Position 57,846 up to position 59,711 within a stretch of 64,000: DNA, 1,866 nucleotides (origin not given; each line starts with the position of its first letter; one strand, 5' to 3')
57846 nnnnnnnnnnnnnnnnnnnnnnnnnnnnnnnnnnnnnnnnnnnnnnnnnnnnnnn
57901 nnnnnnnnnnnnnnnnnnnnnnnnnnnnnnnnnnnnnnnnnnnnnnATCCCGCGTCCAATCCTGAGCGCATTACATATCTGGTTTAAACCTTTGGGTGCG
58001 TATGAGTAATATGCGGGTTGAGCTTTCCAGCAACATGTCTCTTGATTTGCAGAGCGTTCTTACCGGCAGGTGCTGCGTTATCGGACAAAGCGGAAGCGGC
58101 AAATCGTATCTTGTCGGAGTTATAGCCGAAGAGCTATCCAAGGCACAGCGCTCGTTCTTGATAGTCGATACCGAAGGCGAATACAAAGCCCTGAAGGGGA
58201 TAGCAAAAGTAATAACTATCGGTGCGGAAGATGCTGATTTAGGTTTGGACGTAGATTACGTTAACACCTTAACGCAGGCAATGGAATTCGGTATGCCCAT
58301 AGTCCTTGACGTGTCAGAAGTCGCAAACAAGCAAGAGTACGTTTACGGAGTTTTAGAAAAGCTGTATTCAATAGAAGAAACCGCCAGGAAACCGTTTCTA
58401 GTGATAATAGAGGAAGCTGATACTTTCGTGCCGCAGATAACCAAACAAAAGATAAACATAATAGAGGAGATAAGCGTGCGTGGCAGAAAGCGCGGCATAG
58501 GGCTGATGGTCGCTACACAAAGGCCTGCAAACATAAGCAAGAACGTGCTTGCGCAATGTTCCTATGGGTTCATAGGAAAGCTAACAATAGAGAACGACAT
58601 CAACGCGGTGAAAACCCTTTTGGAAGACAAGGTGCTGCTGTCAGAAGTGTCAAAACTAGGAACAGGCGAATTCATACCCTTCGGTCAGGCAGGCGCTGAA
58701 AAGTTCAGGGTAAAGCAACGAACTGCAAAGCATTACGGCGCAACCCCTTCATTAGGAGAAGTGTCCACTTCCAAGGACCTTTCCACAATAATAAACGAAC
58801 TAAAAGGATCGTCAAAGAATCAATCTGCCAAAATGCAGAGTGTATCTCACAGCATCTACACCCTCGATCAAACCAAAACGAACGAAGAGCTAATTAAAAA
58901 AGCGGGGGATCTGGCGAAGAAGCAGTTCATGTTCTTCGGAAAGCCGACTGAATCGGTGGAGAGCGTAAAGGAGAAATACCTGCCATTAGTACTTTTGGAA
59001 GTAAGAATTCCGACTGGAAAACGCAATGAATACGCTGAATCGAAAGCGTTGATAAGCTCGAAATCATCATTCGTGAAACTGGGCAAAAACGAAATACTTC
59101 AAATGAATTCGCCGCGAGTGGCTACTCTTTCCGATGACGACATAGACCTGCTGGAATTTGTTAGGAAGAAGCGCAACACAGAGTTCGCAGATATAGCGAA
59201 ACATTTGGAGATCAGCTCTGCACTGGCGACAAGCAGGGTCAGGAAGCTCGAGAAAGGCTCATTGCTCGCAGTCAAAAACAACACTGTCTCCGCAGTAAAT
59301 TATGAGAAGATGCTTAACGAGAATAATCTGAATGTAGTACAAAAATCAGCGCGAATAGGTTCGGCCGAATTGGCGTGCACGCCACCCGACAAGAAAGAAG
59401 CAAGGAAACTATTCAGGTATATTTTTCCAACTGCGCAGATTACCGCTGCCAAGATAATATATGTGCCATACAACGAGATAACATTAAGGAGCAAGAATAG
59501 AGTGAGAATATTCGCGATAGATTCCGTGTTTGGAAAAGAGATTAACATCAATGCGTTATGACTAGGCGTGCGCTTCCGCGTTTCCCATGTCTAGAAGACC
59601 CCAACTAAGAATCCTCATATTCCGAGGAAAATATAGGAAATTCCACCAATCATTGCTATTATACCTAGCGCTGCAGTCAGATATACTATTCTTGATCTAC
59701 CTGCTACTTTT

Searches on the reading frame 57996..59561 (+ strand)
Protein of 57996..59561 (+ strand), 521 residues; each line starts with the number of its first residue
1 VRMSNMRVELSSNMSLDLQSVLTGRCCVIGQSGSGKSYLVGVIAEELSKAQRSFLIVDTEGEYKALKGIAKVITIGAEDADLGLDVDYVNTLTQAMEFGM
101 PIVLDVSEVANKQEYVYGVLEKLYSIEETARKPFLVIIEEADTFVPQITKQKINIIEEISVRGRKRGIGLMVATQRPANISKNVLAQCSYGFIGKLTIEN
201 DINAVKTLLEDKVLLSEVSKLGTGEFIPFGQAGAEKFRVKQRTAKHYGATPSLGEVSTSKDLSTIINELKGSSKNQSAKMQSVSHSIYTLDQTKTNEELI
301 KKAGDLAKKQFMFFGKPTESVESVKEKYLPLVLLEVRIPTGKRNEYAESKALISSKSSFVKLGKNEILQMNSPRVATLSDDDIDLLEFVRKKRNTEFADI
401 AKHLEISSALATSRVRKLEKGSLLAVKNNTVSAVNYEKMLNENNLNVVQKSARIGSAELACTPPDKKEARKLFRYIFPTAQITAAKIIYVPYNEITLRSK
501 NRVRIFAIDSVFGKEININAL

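Call 5: search_protein_families(library=pfam, proteins=[window:57996-59561:+], max_evalue=0.1)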
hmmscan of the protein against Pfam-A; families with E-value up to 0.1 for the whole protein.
window:57996-59561:+ (521 aa): 19 families
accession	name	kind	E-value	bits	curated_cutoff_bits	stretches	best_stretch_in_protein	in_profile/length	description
PF01935.23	DUF87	-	9.1e-15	55.8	23.2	1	13-125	13-125/220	Helicase HerA, central domain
PF05872.18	HerA_C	-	6.8e-05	22.1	22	1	131-188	255-313/502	Helicase HerA-like C-terminal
PF03029.23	ATP_bind_1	-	0.00012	22.4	27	1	28-114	1-90/240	Conserved hypothetical ATP binding protein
PF13191.12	AAA_16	-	0.00034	21.6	32.6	1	20-142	18-142/167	AAA ATPase domain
PF13412.12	HTH_24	-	0.00046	20.2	21.9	1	382-420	5-43/48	Winged helix-turn-helix DNA-binding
PF01047.28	MarR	-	0.0015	18.8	24.6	1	384-427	7-50/59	MarR family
PF12846.13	AAA_10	-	0.0015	18.1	27.5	1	24-165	22-153/362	AAA-like domain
PF00004.35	AAA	-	0.0022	18.9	21.2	1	27-185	2-119/131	ATPase family associated with various cellular activities (AAA)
PF13401.12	AAA_22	-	0.0031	18.3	27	1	26-149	8-97/130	AAA domain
PF01580.24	FtsK_SpoIIIE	-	0.0031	17.4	24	1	14-178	31-220/221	FtsK/SpoIIIE family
PF19044.6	P-loop_TraG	-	0.0032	16.6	25.8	1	25-69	31-75/413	TraG P-loop domain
PF03193.22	RsgA_GTPase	-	0.015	15.6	30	0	16-48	98-131/174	RsgA GTPase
PF00005.33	ABC_tran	-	0.016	16.3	25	1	25-62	13-50/137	ABC transporter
PF07728.20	AAA_5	-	0.02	15.3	22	0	27-57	3-31/139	AAA domain (dynein-related subfamily)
PF13479.12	AAA_24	-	0.056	13.7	27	0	25-71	4-42/195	AAA domain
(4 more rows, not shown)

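Call 6: search_protein_families(library=padloc, proteins=[window:57996-59561:+], max_evalue=0.1)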
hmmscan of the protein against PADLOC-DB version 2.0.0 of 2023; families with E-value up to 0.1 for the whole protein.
window:57996-59561:+ (521 aa): 26 families (the best 25 are shown)
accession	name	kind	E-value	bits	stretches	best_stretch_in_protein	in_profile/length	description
PDLC04105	HerA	-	1.1e-29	101.4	2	103-240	383-536/576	-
PDLC02185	HerA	-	5.3e-22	76.3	2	124-244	437-564/585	-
PDLC04100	HerA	-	1.9e-20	71.1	2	115-244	417-558/580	-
PDLC04102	HerA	-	2.3e-20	70.5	2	123-235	495-613/654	-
PDLC04103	HerA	-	4.7e-20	69.4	2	4-67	153-216/579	-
PDLC04106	HerA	-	7.8e-19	65.6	2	127-245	505-632/667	-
PDLC01055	HerA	-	9.6e-17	59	2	104-195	388-482/532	Type III coevolved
PDLC02188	HerA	-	2.5e-16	57.7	1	115-231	408-532/578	-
PDLC04140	mad8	-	2.6e-16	58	1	23-251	27-311/314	mads_8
PDLC04104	HerA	-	2.8e-15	54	1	117-232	199-327/379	-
PDLC04098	HerA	-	7.5e-15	52.5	1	121-232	515-637/686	-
PDLC04097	HerA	-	3.7e-12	43.7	1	152-238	501-589/618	-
PDLC01434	CasR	-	7.1e-06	24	1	366-428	115-175/191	"CAS-I,CAS-II,CAS-III,CAS-IV,CAS-V,CAS-VI; associated_signaling"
PDLC01268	CasR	-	1.2e-05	23.3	1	366-432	111-175/179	"CAS-I,CAS-II,CAS-III,CAS-IV,CAS-V,CAS-VI; associated_signaling"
PDLC04101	HerA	-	4e-05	20.5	1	27-76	172-223/400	-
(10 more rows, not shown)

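Call 7: search_protein_families(library=ncbifam, proteins=[window:57996-59561:+], max_evalue=0.01)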
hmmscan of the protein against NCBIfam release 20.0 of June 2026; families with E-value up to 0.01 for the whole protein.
window:57996-59561:+ (521 aa): 16 families
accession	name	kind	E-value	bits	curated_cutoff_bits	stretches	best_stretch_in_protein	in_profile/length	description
NF042943.1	HerA_antiphage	equivalog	9.3e-20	70.7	800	2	114-244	410-552/566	anti-phage-associated helicase HerA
NF042944.1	HerA_antiphage_2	equivalog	1.5e-16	60.2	850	1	115-227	408-528/576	anti-phage-associated helicase HerA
NF040819.1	helicase_HerA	equivalog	1e-15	57.3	970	1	106-233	376-506/561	DNA double-strand break repair helicase HerA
NF040937.1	HerA_Thermprot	equivalog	2.4e-13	49.4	800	2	128-231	345-451/487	DNA double-strand break repair helicase HerA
NF053655.1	CedD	equivalog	1.1e-12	47.5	600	2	123-227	411-511/527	DNA-translocating ATPase CedD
NF045975.1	VirB4_plasma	equivalog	1.2e-10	39.8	590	2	128-217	755-855/894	Mbov_0397 family ICE element conjugal transfer ATPase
NF045971.1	conju_CD1110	equivalog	5.6e-05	21.6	325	1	11-124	402-509/752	VirB4-like conjugal transfer ATPase, CD1110 family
NF033849.1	ser_rich_anae_1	subfamily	0.00018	19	650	1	115-205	1001-1099/1163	serine-rich protein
TIGR01884.1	cas_HTH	subfamily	0.00021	20.7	60.2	1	373-428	135-190/202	CRISPR-associated CARF protein Csa3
TIGR00929.1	VirB4_CagE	subfamily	0.00029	19.2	643.1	1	22-59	436-474/792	VirB4 family type IV secretion/conjugal transfer ATPase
NF041017.1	DNA_import_CedB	equivalog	0.00034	19.4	700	1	103-179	437-518/590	DNA import protein CedB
NF040947.1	trans_reg_LysM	equivalog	0.00081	19.2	180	1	380-431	3-52/136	HTH-type transcriptional regulator LysM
NF040820.1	trans_reg_LrpA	equivalog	0.0028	17.6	250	0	381-425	5-49/141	HTH-type transcriptional regulator LrpA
TIGR02142.1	modC_ABC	equivalog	0.0031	16.8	285.05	0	12-67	10-66/353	molybdenum ABC transporter ATP-binding protein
NF041507.1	HrpE_Xanth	equivalog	0.0043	17.4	90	0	258-309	30-81/85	HrpE family protein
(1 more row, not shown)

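Call 16: find_homologous_proteins(query=window:58011-59561:+)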
Query window:58011-59561:+ (516 aa): 193 proteins with E <= 0.001 among 8000 candidates; the best 120 are listed.
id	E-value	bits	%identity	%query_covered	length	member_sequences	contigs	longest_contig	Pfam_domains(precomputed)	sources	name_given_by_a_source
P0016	0.0e+0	1097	100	100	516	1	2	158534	PF01935.24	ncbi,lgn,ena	-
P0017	8.9e-141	488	47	100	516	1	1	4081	PF01935.24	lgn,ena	-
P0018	5.6e-124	433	44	99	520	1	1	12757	PF01935.24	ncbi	-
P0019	1.9e-121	425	43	100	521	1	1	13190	PF01935.24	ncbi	-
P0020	1.5e-120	422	42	98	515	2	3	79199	PF01935.24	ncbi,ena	-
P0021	8.6e-119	416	42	99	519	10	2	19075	PF01935.24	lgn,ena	-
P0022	2.6e-117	411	43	99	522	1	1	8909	PF01935.24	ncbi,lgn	-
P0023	3.7e-117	410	42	99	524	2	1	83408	PF01935.24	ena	-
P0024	8.9e-117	409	43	99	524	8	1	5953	PF01935.24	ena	-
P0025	1.0e-116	409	42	99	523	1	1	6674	PF01935.24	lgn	-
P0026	8.3e-116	406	41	100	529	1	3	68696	PF01935.24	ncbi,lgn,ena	-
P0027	1.0e-115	406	42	99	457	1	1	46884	PF01935.24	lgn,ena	-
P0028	1.3e-115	405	42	99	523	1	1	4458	PF01935.24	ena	-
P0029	1.4e-115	405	42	99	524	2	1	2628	PF01935.24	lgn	-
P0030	4.8e-115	403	41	99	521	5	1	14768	PF01935.24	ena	-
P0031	5.1e-115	403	40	99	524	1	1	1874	PF01935.24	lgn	-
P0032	9.7e-115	402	42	99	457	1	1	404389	PF01935.24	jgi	jgi:uncharacterized protein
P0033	1.1e-114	402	43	99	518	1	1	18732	PF01935.24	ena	-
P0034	2.3e-114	401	41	99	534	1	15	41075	PF01935.24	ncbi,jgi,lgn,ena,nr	ncbi:MAG: DUF87 domain-containing protein [Candidatus Marsarchaeota archaeon]|jgi:hypothetical prote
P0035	3.8e-114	401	40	99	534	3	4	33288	PF01935.24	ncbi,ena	-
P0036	5.3e-114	400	42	99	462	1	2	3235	PF01935.24,PF00004.36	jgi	jgi:hypothetical protein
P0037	9.2e-114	399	41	100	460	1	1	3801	PF01935.24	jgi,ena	-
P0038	1.4e-113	399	40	99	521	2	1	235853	PF01935.24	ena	-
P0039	1.6e-113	398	41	99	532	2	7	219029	PF01935.24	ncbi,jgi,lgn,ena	jgi:hypothetical protein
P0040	2.2e-113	398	41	99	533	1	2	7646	PF01935.24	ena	-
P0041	4.5e-113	397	49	69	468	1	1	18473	PF01935.24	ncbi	ncbi:MAG: ATP-binding protein [Candidatus Micrarchaeaceae archaeon]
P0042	1.5e-112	395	38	100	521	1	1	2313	PF01935.24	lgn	-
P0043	3.7e-112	394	46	72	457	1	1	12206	PF01935.24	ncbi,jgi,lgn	ncbi:MAG: DUF87 domain-containing protein [Candidatus Micrarchaeales archaeon]|jgi:hypothetical prot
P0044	4.8e-112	394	41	99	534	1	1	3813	PF01935.24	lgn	-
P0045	9.6e-112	393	41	99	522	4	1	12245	PF01935.24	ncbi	-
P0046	2.9e-111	391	43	96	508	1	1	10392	PF01935.24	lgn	-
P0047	5.5e-111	390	40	97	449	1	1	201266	PF01935.24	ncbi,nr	ncbi:MAG: DUF87 domain-containing protein [Candidatus Micrarchaeota archaeon]|nr:DUF87 domain-contai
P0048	6.5e-111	390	40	99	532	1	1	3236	PF01935.24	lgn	-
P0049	1.3e-110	389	41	99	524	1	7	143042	PF01935.24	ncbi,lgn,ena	-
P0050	1.5e-110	389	41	99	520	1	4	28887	PF01935.24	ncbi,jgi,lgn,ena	jgi:hypothetical protein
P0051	2.1e-110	388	41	99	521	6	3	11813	PF01935.24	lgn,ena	-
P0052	2.3e-110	388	39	99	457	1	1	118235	PF01935.24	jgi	jgi:hypothetical protein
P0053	3.8e-110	387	40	99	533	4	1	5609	PF01978.26,PF01935.24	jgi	-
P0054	4.9e-110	387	40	99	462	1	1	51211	PF01935.24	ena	-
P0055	4.9e-110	387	42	98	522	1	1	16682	PF01935.24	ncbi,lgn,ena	-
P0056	8.1e-110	386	41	99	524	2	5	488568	PF01935.24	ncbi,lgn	-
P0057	1.2e-109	386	42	98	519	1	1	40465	PF01935.24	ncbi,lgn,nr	ncbi:MAG: DUF87 domain-containing protein [Candidatus Marsarchaeota archaeon]|nr:DUF87 domain-contai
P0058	1.8e-109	385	42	99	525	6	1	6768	PF01935.24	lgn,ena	-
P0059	2.6e-109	385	41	99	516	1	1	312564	PF01935.24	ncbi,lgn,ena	-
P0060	6.4e-109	383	41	99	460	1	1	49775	PF01935.24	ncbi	ncbi:MAG: ATP-binding protein [Candidatus Micrarchaeaceae archaeon]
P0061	9.4e-109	383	39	99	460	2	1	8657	PF01935.24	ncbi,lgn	-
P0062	1.2e-108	382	40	99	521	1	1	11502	PF01935.24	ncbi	-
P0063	1.3e-108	382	39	99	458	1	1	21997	PF01935.24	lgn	-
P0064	1.5e-108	382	51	66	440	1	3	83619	PF01935.24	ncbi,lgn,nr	ncbi:MAG: DUF87 domain-containing protein [Candidatus Micrarchaeota archaeon]|nr:DUF87 domain-contai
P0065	1.9e-108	382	40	99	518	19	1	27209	PF01935.24,PF13401.13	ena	-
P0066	5.3e-108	380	39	99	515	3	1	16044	PF01935.24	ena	-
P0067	6.9e-108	380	40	99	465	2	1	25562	PF01935.24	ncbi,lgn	-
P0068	1.6e-107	379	40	99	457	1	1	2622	PF01935.24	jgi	jgi:uncharacterized protein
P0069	2.4e-107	378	48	69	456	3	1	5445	PF01935.24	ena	-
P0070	2.5e-107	378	38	99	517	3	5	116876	PF01935.24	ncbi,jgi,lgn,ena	jgi:hypothetical protein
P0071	2.8e-107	378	42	96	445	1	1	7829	PF01935.24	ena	-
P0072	3.4e-107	378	40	99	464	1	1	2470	PF01935.24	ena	-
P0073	3.4e-107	378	39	99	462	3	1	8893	PF01935.24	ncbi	-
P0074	8.1e-107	376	41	97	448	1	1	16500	PF01935.24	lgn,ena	-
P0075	8.9e-107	376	41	97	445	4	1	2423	PF01935.24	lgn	-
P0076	9.2e-107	376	39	99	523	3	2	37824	PF01935.24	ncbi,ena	-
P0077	9.8e-107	376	41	99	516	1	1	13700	PF01935.24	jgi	jgi:uncharacterized protein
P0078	1.6e-106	375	41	97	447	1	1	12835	PF01935.24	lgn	-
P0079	3.0e-106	374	41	99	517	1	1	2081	PF01935.24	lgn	-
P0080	3.5e-106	374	48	68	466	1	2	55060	PF01935.24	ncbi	ncbi:MAG: ATP-binding protein [Candidatus Micrarchaeia archaeon]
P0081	3.8e-106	374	40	99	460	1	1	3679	PF01935.24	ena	-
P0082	4.4e-106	374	52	70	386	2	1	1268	PF01935.24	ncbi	-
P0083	4.5e-106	374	40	99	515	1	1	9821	PF01935.24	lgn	-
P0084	5.2e-106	374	39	98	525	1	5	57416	PF01935.24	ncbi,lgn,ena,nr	ncbi:MAG: DUF87 domain-containing protein [Candidatus Micrarchaeales archaeon]|nr:DUF87 domain-conta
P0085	6.1e-106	373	38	99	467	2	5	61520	PF01935.24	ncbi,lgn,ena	-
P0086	8.2e-106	373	40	99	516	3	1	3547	PF01935.24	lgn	-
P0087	8.8e-106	373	39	99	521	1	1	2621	PF01935.24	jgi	jgi:hypothetical protein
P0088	2.8e-105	371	40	99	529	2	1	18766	PF01935.24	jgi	jgi:hypothetical protein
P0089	5.4e-105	370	39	99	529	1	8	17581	PF01935.24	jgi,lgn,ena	jgi:hypothetical protein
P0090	7.9e-105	370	42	97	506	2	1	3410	PF01935.24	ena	-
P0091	8.8e-105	370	41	99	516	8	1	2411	PF01935.24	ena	-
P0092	1.2e-104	369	39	99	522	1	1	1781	PF01935.24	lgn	-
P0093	1.4e-104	369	41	99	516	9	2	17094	PF01935.24,PF05872.19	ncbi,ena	-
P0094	1.7e-104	369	41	99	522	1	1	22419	PF01935.24,PF05872.19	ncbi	-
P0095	6.0e-104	367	49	69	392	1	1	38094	PF01935.24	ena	-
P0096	7.3e-104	367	39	100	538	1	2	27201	PF01935.24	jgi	jgi:hypothetical protein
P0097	9.3e-104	366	38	99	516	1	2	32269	PF01935.24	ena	-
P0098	9.6e-104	366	40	99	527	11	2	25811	PF01935.24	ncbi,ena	-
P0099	1.2e-103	366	41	99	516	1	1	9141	PF01935.24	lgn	-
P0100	1.7e-103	365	40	99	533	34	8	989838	PF01935.24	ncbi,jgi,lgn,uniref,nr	ncbi:Type IV secretory pathway, VirB4 components [Candidatus Micrarchaeum sp.]|uniref:ATP-binding pr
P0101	1.7e-103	365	41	97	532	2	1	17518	PF01935.24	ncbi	ncbi:MAG: DUF87 domain-containing protein [Methanothrix sp.]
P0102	2.2e-103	365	41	96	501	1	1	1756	PF01935.24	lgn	-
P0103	3.2e-103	365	39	99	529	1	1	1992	PF01935.24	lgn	-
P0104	3.7e-103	364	38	98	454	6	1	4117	PF01935.24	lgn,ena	-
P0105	1.0e-102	363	40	96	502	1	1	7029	PF01935.24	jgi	jgi:hypothetical protein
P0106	2.5e-102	362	40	99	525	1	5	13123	PF01935.24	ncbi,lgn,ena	-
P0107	3.2e-102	361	40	99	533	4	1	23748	PF01935.24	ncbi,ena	-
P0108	3.4e-102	361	39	99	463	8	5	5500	PF01935.24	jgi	jgi:hypothetical protein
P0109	5.0e-102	361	39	99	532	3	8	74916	PF01935.24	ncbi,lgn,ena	-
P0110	5.4e-102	360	41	99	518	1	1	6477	PF01935.24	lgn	-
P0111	1.7e-101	359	39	100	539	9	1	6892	PF01935.24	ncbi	-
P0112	5.4e-101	357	40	99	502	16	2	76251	PF01935.24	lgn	-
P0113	5.4e-101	357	39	99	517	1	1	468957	PF01935.24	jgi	jgi:uncharacterized protein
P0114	5.7e-101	357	42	84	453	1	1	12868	PF01935.24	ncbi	ncbi:MAG: DUF87 domain-containing protein, partial [Candidatus Micrarchaeaceae archaeon]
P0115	7.2e-101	357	38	98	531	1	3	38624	PF01935.24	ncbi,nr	ncbi:MAG: DUF87 domain-containing protein [Candidatus Marsarchaeota archaeon]|nr:DUF87 domain-contai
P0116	9.5e-101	356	39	99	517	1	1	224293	PF01935.24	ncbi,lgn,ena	-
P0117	1.2e-100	356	39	99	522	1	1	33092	PF01935.24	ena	-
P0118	1.6e-100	356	39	99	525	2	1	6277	PF01935.24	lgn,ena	-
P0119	3.3e-100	355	40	99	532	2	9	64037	PF01935.24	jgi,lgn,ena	jgi:hypothetical protein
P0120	4.0e-100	354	38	99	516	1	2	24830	PF01935.24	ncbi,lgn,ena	-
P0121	5.7e-100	354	38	98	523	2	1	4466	PF19044.7,PF01935.24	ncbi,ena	-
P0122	1.3e-99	353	38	98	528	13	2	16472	PF01935.24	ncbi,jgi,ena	jgi:hypothetical protein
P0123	2.3e-99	352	38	98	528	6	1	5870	PF01935.24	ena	-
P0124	2.8e-99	351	40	99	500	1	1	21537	PF01935.24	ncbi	ncbi:MAG: DUF87 domain-containing protein [Candidatus Micrarchaeaceae archaeon]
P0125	7.6e-99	350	40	99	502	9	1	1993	PF01935.24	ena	-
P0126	8.4e-99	350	37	99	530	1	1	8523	PF01935.24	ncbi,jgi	-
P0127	1.2e-98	349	38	98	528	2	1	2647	PF01935.24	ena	-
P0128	2.0e-98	349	38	99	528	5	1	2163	PF01935.24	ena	-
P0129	2.9e-98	348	42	84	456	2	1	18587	PF01935.24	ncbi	-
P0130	5.1e-98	347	46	69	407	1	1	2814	PF01935.24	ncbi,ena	-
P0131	6.0e-98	347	38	99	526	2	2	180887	PF01935.24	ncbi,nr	ncbi:DUF87 domain-containing protein [Candidatus Marsarchaeota archaeon]|nr:DUF87 domain-containing 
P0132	6.8e-98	347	37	99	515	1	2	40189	PF01935.24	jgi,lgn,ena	jgi:hypothetical protein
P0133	6.9e-98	347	38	99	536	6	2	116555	PF01935.24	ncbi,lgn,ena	-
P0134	8.6e-98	347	39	99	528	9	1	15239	PF01935.24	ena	-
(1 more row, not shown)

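Call 18: find_related_loci(query=A1, collection=genome_contigs, flank=8000)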
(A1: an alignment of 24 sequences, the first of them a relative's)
Query A1 (516 aa) in genome_contigs; peptide patterns used: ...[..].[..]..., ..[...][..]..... (x = any residue, [..] = any of these).
160 stretches matched a pattern; 88 encode a relative of the query (tblastn E <= 1e-3); the best 80 are kept; 80 distinct loci.
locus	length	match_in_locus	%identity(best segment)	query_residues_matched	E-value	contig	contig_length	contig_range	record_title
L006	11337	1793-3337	44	1-512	9e-132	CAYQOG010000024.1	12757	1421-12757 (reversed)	MAG TPA_asm: Candidatus Micrarchaeota archaeon isolate SRP226684_co1_186 genome assembly, contig: NODE_3831_length_12757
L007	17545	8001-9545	42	1-512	8e-131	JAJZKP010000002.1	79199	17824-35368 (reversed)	MAG: Candidatus Micrarchaeota archaeon isolate MAS1.bin34 NODE_135_length_79199_cov_7.828207, whole genome shotgun seque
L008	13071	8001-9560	43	1-516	2e-130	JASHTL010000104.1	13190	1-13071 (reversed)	MAG: Candidatus Micrarchaeota archaeon isolate JOPF152 JOPF_N071_contig_71949, whole genome shotgun sequence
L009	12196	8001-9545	42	1-512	2e-127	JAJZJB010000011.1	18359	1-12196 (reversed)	MAG: Candidatus Micrarchaeota archaeon isolate LSA5.bin112 NODE_4401_length_18359_cov_6.727128, whole genome shotgun seq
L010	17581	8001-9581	41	1-511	4e-127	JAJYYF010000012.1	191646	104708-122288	MAG: Candidatus Micrarchaeota archaeon isolate FK3.bin92 NODE_68_length_191646_cov_2.112971, whole genome shotgun sequen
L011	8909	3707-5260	43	1-512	8e-127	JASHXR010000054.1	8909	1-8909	MAG: Candidatus Micrarchaeota archaeon isolate JOPF262 JOPF_A14C_contig_104356, whole genome shotgun sequence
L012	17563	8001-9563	43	1-511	2e-125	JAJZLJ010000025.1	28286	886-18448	MAG: Candidatus Micrarchaeota archaeon isolate MAS3.bin106 NODE_3187_length_28286_cov_3.460066, whole genome shotgun seq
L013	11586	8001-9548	41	3-511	4e-121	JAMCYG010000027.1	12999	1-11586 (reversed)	MAG: Candidatus Marsarchaeota archaeon isolate FK_Sedi_B_Bin.360 NODE_18921_length_12999_cov_12.3395, whole genome shotg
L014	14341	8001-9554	41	1-513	2e-118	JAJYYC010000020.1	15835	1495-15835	MAG: Candidatus Micrarchaeota archaeon isolate FK3.bin85 NODE_7437_length_15835_cov_1.358607, whole genome shotgun seque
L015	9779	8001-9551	41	3-511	7e-118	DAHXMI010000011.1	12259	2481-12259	MAG TPA_asm: Candidatus Micrarchaeota archaeon isolate clean1616 k141_1897364, whole genome shotgun sequence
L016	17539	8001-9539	42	1-508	7e-117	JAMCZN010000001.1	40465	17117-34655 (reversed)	MAG: Candidatus Marsarchaeota archaeon isolate FK_Sedi_B_Bin.306 NODE_2677_length_40465_cov_3.76776, whole genome shotgu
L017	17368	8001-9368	39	3-511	2e-116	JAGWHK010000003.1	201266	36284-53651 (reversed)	MAG: Candidatus Micrarchaeota archaeon isolate REEA77 REEA77_3_length_201266_cov_6.349433, whole genome shotgun sequence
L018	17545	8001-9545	41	1-511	3e-116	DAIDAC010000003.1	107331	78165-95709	MAG TPA_asm: Candidatus Micrarchaeaceae archaeon isolate clean1830 NODE_3_length_107331_cov_11.982211, whole genome shot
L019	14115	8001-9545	41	3-512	5e-116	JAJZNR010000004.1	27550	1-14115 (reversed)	MAG: Candidatus Micrarchaeota archaeon isolate MAS4.bin27 NODE_1646_length_27550_cov_24.287496, whole genome shotgun seq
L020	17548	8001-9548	40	1-513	2e-115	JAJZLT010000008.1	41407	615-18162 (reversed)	MAG: Candidatus Micrarchaeota archaeon isolate MAS3.bin136 NODE_1679_length_41407_cov_2.933406, whole genome shotgun seq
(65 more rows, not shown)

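Call 31: search_solved_structures(query=A1, max_evalue=0.01)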
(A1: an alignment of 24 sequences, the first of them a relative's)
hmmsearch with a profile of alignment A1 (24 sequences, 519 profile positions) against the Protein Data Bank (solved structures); distinct sequences matched with E-value up to 0.01: 10.
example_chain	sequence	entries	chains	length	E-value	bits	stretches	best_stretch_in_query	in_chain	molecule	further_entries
9c1m_M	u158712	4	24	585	1.1e-15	60.9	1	125-225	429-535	ATP-binding protein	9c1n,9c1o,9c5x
8xau_A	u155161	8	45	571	1.9e-14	56.8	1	122-225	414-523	ATP-binding protein | HerA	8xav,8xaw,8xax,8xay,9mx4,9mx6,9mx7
8j4u_M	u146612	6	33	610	7.4e-14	54.8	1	118-235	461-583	Nucleoside triphosphate hydrolase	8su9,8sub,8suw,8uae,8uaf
8wiv_A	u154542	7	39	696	3.1e-13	52.8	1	125-225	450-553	Helicase HerA central domain-containing protein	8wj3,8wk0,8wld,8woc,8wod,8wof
8ziq_M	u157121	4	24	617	7.9e-13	51.4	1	128-225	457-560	HerA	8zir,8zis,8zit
9x1l_A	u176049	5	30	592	1.3e-11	47.4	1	102-238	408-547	DNA helicase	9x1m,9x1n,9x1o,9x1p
8yho_A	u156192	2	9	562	1.9e-11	46.9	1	126-199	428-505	DUF87 domain-containing protein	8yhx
4d2i_A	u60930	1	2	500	1.6e-08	37.3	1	125-248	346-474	HERA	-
8wet_A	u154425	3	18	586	7.5e-07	31.7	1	123-200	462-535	TdpA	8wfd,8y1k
4xrf_A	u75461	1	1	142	0.0068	18.6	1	360-457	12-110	Transcriptional regulator, MarR family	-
